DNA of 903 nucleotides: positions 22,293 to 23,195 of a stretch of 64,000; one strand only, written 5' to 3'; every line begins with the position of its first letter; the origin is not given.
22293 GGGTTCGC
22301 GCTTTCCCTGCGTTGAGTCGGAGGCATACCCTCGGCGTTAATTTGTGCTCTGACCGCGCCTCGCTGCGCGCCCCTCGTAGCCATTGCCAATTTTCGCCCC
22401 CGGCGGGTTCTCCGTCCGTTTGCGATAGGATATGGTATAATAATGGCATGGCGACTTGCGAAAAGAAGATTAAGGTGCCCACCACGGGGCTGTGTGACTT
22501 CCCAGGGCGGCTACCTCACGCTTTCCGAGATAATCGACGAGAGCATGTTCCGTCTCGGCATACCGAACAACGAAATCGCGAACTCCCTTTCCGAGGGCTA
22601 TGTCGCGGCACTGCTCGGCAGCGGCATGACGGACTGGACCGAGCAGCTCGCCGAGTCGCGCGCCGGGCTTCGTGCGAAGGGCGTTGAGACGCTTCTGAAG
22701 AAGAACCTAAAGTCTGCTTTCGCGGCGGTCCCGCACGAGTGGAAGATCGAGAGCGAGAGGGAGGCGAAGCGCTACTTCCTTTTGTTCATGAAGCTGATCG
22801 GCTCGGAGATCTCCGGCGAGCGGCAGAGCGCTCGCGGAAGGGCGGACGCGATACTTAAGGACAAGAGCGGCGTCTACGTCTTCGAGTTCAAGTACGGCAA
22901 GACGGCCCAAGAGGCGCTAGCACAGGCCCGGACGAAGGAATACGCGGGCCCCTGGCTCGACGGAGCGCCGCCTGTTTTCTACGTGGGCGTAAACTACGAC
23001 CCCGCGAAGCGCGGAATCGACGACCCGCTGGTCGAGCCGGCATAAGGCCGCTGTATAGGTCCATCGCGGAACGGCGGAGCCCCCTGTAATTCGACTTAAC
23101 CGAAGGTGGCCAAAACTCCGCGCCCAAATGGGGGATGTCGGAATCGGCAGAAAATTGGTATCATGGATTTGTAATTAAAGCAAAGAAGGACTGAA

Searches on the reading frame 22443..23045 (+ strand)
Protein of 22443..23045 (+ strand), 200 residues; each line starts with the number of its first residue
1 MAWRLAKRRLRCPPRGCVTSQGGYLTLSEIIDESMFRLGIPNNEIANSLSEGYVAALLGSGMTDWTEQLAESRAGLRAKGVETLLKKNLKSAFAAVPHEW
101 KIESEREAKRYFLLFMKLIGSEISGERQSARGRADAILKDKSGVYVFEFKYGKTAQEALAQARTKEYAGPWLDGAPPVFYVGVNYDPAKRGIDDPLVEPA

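Call 80: search_protein_families(library=pfam, proteins=[window:22443-23045:+], max_evalue=0.001)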
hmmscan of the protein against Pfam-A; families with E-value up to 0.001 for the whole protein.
window:22443-23045:+ (200 aa): 1 family
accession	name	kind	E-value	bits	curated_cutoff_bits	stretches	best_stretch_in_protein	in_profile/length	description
PF08011.17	PDDEXK_9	-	1.4e-10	41.5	25.5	1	105-192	3-102/105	PD-(D/E)XK nuclease superfamily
